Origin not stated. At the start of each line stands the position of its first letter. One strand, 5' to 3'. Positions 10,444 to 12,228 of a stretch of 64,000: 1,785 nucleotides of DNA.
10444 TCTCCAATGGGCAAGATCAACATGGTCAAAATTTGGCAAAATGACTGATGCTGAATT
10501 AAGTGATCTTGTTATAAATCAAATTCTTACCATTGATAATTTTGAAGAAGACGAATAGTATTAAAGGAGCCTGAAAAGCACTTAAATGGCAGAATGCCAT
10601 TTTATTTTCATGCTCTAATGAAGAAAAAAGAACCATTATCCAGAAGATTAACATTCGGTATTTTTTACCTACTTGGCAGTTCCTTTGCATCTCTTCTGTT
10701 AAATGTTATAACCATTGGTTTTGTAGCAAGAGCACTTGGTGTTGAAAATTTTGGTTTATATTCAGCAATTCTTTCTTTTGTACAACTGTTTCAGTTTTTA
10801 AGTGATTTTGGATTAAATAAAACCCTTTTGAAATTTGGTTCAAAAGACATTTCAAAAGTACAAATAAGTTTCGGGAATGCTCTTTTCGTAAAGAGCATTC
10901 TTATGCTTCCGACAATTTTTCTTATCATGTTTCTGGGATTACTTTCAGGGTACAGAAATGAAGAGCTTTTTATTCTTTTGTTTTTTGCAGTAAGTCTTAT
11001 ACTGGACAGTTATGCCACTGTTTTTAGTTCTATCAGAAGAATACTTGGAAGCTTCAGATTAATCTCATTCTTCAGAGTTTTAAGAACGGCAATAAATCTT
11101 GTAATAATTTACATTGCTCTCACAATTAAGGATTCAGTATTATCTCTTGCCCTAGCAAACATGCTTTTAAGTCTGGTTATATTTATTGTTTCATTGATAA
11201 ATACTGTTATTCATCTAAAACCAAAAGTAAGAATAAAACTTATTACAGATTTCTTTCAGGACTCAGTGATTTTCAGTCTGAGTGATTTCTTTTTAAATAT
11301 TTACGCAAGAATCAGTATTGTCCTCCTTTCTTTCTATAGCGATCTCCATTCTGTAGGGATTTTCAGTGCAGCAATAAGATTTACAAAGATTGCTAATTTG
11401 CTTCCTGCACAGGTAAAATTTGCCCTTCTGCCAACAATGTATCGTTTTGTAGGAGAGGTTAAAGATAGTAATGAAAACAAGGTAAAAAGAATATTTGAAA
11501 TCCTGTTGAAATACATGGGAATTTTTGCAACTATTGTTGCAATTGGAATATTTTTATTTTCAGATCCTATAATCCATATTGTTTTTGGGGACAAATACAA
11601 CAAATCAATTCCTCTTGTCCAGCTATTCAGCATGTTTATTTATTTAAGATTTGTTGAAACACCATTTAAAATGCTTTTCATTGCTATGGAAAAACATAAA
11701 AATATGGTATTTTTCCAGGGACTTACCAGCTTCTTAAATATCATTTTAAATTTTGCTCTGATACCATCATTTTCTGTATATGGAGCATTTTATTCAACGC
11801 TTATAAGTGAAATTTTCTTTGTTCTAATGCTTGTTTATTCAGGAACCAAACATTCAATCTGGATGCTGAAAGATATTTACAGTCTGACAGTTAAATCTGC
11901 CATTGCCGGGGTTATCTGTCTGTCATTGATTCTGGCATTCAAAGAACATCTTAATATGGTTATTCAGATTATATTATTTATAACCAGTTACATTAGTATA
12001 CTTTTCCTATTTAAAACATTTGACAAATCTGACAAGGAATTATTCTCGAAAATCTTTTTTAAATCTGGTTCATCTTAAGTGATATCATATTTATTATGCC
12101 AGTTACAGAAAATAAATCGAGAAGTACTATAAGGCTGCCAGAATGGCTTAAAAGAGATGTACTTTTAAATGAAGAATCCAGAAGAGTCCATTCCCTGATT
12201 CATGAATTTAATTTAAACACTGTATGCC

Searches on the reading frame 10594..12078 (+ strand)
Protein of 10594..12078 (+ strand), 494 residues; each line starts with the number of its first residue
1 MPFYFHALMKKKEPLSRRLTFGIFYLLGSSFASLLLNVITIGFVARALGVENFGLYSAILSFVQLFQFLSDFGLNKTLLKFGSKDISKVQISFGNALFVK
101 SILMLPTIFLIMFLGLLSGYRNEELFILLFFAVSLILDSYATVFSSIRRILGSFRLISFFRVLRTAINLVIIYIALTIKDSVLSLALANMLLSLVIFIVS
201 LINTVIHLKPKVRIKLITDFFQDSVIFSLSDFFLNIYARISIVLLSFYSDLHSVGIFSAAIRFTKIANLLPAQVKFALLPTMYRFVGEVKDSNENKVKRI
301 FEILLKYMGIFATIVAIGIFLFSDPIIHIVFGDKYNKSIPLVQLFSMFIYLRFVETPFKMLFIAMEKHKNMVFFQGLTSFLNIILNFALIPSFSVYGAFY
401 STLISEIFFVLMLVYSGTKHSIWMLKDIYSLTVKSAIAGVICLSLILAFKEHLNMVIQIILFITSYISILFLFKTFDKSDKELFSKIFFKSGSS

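Call 15: search_protein_families(library=pfam, proteins=[window:10594-12078:+])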
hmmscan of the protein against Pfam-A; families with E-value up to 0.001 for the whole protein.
window:10594-12078:+ (494 aa): 2 families
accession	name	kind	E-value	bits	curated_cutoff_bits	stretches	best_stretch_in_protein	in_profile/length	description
PF01943.22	Polysacc_synt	-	7.8e-24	85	28.2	1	22-284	4-272/274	Polysaccharide biosynthesis protein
PF13440.11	Polysacc_synt_3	-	5.2e-19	69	23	1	44-340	2-293/293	Polysaccharide biosynthesis protein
